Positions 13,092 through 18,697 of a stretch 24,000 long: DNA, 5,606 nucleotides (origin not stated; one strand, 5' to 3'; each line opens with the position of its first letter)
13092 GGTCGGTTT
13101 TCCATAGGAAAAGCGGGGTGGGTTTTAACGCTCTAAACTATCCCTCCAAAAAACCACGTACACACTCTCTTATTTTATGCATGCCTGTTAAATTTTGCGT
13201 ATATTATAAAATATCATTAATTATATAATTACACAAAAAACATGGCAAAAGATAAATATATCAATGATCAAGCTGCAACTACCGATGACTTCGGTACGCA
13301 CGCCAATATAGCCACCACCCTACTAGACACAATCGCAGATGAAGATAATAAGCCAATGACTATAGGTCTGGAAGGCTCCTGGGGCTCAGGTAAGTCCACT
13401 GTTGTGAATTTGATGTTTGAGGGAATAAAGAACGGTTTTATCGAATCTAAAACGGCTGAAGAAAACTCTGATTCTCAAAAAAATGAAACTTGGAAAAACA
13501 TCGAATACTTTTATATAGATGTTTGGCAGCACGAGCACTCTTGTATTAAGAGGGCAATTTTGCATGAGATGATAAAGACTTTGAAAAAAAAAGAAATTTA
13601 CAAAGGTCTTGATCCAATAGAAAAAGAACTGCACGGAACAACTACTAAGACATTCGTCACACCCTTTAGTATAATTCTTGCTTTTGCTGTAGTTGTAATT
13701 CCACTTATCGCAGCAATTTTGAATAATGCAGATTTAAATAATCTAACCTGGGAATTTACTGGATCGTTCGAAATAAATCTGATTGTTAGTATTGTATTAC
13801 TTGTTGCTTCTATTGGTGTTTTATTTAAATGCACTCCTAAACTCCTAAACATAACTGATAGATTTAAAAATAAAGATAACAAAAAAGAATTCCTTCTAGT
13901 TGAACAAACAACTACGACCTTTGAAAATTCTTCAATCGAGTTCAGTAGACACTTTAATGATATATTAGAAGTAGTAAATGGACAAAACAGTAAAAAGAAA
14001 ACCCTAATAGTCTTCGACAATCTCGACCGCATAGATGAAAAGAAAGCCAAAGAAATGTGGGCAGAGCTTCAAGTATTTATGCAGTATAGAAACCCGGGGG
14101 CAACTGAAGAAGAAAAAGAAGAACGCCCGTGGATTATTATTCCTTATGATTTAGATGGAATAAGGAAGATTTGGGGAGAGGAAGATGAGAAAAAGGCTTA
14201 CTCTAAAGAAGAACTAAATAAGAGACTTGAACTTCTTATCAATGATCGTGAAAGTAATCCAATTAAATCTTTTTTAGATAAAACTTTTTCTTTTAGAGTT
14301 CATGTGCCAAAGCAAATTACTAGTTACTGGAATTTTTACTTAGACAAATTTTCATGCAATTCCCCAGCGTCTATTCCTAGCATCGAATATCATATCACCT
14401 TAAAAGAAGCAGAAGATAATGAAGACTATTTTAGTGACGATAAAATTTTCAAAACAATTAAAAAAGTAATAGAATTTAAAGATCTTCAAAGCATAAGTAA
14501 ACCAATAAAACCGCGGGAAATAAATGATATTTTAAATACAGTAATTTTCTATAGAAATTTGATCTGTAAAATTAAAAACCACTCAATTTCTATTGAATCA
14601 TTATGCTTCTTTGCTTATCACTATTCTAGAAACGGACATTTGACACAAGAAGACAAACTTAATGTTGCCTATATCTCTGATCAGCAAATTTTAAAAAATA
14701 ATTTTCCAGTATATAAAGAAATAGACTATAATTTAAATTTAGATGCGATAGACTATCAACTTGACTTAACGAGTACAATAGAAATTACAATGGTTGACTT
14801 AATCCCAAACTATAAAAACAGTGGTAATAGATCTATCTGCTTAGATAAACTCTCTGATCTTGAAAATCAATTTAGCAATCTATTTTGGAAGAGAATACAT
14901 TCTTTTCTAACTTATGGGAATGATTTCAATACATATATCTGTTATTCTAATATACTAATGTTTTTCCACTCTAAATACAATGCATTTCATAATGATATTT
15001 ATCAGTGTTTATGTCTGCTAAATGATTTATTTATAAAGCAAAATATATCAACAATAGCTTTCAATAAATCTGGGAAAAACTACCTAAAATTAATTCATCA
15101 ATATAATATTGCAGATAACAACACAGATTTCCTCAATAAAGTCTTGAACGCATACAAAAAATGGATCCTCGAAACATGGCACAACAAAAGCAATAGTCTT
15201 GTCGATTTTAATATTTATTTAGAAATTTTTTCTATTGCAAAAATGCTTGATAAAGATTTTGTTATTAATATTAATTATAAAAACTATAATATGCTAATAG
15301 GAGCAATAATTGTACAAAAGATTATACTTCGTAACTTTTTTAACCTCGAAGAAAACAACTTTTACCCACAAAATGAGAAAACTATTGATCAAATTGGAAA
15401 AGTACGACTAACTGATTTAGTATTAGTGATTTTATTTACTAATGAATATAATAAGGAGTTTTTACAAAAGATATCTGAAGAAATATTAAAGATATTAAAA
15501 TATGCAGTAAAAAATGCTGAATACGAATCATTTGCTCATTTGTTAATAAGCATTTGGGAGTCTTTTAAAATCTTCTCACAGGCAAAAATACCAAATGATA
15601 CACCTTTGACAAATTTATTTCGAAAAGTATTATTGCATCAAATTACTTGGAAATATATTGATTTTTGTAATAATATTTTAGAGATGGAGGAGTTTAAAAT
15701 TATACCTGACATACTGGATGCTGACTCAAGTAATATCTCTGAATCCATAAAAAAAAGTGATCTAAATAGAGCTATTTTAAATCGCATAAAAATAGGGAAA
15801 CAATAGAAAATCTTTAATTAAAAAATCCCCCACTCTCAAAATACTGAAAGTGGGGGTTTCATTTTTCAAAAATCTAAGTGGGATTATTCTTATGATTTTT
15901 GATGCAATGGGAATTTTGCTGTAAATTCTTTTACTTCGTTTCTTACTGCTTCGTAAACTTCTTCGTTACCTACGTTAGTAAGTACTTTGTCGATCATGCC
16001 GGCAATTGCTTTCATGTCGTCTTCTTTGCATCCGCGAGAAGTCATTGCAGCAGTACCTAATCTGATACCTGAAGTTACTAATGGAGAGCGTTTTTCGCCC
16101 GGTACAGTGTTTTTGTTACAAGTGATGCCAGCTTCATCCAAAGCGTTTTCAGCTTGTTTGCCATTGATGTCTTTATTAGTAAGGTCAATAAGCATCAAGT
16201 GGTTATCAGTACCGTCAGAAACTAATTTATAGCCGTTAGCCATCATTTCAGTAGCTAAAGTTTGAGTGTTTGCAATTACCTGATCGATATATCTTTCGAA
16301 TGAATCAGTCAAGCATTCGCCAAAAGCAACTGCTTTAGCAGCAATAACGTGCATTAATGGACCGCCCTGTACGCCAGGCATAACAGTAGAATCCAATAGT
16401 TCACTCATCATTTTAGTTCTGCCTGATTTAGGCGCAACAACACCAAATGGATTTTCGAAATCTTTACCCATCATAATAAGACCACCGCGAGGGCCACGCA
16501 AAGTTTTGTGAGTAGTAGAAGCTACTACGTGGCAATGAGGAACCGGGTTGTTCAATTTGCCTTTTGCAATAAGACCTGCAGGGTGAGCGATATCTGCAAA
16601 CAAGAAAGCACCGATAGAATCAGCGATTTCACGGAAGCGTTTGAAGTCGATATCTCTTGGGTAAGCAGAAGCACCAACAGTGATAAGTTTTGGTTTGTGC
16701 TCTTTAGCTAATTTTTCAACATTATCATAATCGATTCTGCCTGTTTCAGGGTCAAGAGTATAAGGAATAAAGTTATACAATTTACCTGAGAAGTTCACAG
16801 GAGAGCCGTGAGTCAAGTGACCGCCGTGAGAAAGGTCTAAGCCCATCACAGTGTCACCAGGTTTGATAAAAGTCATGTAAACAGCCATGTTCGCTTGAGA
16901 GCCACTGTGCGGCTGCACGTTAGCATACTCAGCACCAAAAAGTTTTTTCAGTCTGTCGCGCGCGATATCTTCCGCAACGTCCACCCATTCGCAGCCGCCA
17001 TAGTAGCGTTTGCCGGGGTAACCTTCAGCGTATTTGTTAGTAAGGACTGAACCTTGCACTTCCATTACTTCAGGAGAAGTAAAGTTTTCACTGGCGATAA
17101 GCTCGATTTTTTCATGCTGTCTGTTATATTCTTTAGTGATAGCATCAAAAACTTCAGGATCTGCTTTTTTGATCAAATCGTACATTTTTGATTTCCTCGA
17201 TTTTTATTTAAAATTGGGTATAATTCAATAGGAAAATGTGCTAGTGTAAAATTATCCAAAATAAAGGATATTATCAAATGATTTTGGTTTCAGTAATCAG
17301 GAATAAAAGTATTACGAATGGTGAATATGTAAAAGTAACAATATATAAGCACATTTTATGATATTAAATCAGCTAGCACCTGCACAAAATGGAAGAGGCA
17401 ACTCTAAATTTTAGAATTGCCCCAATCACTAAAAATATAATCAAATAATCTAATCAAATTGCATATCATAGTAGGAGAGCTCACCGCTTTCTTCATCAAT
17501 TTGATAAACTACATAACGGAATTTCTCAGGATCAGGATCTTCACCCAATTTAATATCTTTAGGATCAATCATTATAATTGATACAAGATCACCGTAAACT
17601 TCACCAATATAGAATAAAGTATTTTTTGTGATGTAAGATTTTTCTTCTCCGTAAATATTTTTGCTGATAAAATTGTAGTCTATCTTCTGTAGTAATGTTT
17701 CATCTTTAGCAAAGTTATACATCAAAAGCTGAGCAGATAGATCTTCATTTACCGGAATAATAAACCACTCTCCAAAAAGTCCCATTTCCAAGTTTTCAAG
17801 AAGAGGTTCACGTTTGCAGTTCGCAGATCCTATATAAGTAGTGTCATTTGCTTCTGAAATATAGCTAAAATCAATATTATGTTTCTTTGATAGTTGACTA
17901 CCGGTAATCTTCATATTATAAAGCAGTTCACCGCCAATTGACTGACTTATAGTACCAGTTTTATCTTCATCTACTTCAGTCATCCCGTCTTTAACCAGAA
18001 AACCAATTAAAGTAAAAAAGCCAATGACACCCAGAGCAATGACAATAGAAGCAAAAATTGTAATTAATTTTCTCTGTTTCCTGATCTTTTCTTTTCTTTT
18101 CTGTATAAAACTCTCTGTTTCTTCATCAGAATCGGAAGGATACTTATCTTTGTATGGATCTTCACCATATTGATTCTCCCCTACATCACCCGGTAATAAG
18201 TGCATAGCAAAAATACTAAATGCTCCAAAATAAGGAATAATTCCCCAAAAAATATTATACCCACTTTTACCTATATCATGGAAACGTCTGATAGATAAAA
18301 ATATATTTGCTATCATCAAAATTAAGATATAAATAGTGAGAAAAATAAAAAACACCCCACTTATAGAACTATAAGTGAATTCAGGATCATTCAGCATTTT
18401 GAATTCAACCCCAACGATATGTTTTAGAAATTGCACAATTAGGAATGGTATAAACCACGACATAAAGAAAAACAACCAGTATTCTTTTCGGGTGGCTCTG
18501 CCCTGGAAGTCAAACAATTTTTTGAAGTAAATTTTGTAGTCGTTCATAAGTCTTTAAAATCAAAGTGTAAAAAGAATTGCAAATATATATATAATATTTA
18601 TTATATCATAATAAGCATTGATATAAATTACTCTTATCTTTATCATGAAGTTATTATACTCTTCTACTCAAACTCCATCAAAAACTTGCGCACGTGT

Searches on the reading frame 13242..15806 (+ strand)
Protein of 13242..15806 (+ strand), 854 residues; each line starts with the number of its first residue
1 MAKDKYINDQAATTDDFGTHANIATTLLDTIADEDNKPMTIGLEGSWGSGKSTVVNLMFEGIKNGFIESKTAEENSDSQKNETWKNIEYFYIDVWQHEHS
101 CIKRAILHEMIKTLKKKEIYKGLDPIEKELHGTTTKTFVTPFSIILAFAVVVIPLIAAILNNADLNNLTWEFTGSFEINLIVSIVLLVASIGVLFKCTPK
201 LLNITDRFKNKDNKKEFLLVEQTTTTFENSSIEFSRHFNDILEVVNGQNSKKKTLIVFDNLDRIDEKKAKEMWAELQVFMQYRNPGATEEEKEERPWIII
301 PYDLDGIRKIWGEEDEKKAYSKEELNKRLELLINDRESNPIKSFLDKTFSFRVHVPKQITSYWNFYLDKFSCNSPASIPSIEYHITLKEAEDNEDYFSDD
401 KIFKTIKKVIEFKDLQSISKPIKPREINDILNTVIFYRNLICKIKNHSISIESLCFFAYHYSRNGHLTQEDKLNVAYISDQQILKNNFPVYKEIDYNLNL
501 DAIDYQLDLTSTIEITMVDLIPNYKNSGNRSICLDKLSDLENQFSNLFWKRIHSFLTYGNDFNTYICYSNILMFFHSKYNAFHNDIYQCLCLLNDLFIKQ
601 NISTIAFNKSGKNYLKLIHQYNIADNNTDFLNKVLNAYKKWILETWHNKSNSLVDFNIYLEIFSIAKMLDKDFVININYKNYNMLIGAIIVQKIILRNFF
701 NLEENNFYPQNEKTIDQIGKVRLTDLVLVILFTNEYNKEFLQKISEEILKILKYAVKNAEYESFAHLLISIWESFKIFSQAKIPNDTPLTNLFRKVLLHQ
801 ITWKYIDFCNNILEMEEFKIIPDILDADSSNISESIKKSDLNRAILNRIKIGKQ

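Call 4: search_protein_families(library=pfam, proteins=[window:13242-15806:+], max_evalue=0.01)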
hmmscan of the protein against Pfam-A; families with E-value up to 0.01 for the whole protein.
window:13242-15806:+ (854 aa): 3 families
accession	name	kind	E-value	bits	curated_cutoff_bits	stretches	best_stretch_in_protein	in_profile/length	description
PF07693.20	KAP_NTPase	-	2.3e-11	43.9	20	1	21-279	2-178/293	KAP family P-loop domain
PF01121.26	CoaE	-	0.0038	17.4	27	1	39-155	1-113/180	Dephospho-CoA kinase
PF25199.1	nSTAND_NTPase5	-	0.0091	16.3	34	0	21-54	22-57/145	Novel STAND NTPase 5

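Call 54: search_protein_families(library=padloc, proteins=[window:13242-15806:+], max_evalue=0.01)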
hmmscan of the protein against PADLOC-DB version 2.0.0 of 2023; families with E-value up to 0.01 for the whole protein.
window:13242-15806:+ (854 aa): 3 families
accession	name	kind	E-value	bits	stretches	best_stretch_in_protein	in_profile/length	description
PDLC02209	QatA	-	1.3e-08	32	1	6-60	2-55/646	-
PDLC02361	PifA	-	6.8e-08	29.6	1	12-63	14-65/720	PifA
PDLC02210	QatA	-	7.4e-08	29.3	1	14-62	8-56/593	-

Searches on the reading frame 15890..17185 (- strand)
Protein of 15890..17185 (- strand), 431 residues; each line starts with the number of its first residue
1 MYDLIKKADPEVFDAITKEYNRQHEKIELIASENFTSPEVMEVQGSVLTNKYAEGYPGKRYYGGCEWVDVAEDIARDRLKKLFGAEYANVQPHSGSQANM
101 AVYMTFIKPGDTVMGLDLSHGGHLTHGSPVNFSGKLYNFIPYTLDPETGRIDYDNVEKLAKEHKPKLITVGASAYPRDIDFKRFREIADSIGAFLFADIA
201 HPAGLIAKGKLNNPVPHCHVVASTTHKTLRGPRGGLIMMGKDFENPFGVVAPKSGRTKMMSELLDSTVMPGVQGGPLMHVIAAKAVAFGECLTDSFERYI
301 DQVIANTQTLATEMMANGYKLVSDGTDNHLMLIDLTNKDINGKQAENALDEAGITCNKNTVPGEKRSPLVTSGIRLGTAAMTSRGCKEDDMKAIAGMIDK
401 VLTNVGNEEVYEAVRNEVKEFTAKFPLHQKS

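Call 4: search_protein_families(library=pfam, proteins=[window:15890-17185:-], max_evalue=0.01)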
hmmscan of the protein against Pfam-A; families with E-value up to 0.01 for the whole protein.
window:15890-17185:- (431 aa): 2 families
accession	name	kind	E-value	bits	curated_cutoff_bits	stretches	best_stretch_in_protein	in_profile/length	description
PF00464.25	SHMT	-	4.1e-172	572.7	27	1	5-398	1-399/399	Serine hydroxymethyltransferase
PF01212.27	Beta_elim_lyase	-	1.5e-06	28.2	27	1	76-356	38-272/288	Beta-eliminating lyase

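Call 89: find_encoding_contigs(protein=window:15890-17185:-, flank=8000, max_places=10)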
Protein window:15890-17185:- (431 aa): no gene with exactly this product is on record in the collection.

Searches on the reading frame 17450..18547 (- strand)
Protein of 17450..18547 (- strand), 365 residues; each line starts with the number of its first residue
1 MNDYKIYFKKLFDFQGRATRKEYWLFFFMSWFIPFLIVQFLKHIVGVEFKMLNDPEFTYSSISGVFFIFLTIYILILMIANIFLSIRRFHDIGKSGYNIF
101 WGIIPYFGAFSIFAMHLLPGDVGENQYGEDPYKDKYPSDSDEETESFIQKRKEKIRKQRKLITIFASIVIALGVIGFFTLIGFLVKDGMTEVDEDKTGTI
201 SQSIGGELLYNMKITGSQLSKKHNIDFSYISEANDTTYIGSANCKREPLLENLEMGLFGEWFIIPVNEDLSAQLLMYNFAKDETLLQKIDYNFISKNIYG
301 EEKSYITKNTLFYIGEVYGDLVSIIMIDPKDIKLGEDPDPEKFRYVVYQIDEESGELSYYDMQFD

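Call 4: search_protein_families(library=pfam, proteins=[window:17450-18547:-], max_evalue=0.01)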
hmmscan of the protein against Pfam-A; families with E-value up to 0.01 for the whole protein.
window:17450-18547:- (365 aa): 2 families
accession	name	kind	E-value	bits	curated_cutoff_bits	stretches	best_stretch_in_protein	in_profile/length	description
PF05656.20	DUF805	-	2.6e-24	86.3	25.7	1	11-129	1-111/111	Protein of unknown function (DUF805)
PF09716.15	ETRAMP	-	0.006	17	29.1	0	68-176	12-71/81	Malarial early transcribed membrane protein (ETRAMP)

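Call 54: search_protein_families(library=padloc, proteins=[window:17450-18547:-], max_evalue=0.01)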
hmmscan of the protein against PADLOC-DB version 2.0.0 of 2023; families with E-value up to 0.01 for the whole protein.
window:17450-18547:- (365 aa): 0 families

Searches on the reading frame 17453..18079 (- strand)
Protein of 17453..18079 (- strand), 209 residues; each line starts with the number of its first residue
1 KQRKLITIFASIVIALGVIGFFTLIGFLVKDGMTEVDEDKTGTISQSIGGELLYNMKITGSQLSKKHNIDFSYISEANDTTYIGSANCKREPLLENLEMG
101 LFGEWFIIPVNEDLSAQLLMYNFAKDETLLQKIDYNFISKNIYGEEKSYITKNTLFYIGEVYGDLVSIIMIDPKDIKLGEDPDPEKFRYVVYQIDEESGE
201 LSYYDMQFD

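Call 8: find_homologous_proteins(query=window:17453-18079:-, max_evalue=0.001)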
Query seq(209 aa) (209 aa): 3 proteins with E <= 0.001 among 86 candidates.
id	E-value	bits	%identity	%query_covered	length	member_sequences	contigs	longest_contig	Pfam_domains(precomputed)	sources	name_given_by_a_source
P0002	1.3e-131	454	100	100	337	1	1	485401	PF05656.21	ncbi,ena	-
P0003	3.2e-105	368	80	100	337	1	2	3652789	PF05656.21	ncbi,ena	-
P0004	3.5e-102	358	77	93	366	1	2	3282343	PF05656.21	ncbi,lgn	-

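Call 10: find_encoding_contigs(protein=P0003, flank=10000, max_places=4)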
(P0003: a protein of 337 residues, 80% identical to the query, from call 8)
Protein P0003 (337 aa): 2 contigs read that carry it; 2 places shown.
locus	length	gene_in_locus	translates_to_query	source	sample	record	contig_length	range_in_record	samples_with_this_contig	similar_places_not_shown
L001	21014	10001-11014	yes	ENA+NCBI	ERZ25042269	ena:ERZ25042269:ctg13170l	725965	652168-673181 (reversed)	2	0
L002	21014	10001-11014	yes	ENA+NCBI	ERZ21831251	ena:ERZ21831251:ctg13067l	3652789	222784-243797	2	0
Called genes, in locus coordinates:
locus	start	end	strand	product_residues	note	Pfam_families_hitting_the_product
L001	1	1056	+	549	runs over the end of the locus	PF00118:Cpn60_TCP1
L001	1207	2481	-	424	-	-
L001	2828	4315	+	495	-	PF02310:B12-binding, PF04055:Radical_SAM, PF13282:DUF4070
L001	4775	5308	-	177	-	PF00578:AhpC-TSA, PF08534:Redoxin, PF00255:GSHPx (weak), PF02630:SCO1-SenC (weak), PF00085:Thioredoxin, PF06110:TXD17-like_Trx (faint), PF13098:Thioredoxin_2, PF13905:Thioredoxin_8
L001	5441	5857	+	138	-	PF01894:YjbQ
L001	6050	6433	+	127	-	PF02675:AdoMet_dc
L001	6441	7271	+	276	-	-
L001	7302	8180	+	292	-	PF03994:DUF350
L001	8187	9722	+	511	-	PF01564:Spermine_synth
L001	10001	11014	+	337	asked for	PF05656:DUF805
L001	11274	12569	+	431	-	PF00464:SHMT, PF01212:Beta_elim_lyase (weak)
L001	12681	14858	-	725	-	PF07693:KAP_NTPase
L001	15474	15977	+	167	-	-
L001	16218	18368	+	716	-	PF07715:Plug, PF00593:TonB_dep_Rec_b-barrel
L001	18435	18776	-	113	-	PF02452:PemK_toxin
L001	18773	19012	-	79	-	PF04014:MazE_antitoxin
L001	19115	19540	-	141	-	-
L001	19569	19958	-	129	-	-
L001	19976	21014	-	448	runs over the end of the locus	PF06123:CreD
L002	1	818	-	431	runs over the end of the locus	PF05195:AMP_N, PF00557:Peptidase_M24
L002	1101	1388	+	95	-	PF00166:Cpn10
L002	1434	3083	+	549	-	PF00118:Cpn60_TCP1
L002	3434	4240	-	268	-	PF11185:DUF2971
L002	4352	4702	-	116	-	-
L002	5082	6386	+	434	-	PF02310:B12-binding, PF04055:Radical_SAM, PF13282:DUF4070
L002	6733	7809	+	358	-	PF01548:DEDD_Tnp_IS110, PF02371:Transposase_20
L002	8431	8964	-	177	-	PF00578:AhpC-TSA, PF08534:Redoxin, PF00255:GSHPx (weak), PF02630:SCO1-SenC (weak), PF00085:Thioredoxin, PF06110:TXD17-like_Trx (faint), PF13098:Thioredoxin_2, PF13905:Thioredoxin_8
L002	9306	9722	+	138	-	PF01894:YjbQ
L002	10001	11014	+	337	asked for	PF05656:DUF805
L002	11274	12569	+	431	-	PF00464:SHMT, PF01212:Beta_elim_lyase (weak)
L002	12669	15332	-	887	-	PF07693:KAP_NTPase, PF20693:YobI-ATPase (faint)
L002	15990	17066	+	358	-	PF01548:DEDD_Tnp_IS110, PF02371:Transposase_20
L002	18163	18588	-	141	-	-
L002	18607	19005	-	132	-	-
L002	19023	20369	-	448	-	PF06123:CreD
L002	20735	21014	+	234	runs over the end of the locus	PF16266:DUF4919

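Call 11: find_encoding_contigs(protein=P0004, flank=10000, max_places=4)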
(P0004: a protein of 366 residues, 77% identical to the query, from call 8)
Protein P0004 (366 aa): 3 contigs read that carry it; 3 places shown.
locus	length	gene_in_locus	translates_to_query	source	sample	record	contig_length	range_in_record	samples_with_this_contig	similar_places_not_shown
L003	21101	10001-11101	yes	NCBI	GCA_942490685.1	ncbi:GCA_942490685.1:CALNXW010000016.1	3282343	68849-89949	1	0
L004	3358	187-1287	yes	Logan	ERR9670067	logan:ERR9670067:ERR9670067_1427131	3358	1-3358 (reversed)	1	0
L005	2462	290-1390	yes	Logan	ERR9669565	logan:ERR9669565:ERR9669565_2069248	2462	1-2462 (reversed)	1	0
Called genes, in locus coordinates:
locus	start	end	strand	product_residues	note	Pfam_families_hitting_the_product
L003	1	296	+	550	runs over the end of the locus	-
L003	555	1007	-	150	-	PF01797:Y1_Tnp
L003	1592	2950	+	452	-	PF02310:B12-binding, PF04055:Radical_SAM, PF13282:DUF4070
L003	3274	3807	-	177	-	PF00578:AhpC-TSA, PF08534:Redoxin, PF00255:GSHPx (weak), PF02630:SCO1-SenC (weak), PF00085:Thioredoxin (weak), PF13098:Thioredoxin_2, PF13905:Thioredoxin_8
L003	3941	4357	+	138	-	PF01894:YjbQ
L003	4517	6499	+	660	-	PF07715:Plug, PF00593:TonB_dep_Rec_b-barrel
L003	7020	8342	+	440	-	PF05598:DUF772, PF01609:DDE_Tnp_1, PF13751:DDE_Tnp_1_6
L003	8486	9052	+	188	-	PF13808:DDE_Tnp_1_assoc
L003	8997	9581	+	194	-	PF01609:DDE_Tnp_1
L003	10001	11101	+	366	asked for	PF05656:DUF805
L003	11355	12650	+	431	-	PF00464:SHMT, PF01212:Beta_elim_lyase (weak)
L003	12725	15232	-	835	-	PF07693:KAP_NTPase, PF20693:YobI-ATPase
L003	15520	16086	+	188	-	PF13808:DDE_Tnp_1_assoc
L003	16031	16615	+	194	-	PF01609:DDE_Tnp_1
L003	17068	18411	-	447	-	PF06123:CreD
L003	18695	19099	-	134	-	PF05656:DUF805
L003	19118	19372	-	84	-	PF05656:DUF805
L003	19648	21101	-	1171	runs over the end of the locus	PF08471:Ribonuc_red_2_N, PF02867:Ribonuc_red_lgC, PF12637:TSCPD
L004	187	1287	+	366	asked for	PF05656:DUF805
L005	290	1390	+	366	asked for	PF05656:DUF805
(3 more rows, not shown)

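Call 41: find_encoding_contigs(protein=P0002, flank=10000, max_places=3)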
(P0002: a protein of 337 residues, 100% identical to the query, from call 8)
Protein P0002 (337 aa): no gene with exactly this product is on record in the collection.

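Call 91: list_cluster_members(proteins=[L001:11274-12566:+, L016:14608-15900:-])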
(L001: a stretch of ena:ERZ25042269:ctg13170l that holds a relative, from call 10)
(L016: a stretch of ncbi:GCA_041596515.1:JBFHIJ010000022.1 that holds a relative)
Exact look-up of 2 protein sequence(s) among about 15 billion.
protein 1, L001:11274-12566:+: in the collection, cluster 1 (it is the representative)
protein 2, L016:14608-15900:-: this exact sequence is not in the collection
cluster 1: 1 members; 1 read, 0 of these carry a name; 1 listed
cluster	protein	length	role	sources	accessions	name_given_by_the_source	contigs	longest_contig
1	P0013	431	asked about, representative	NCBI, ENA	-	-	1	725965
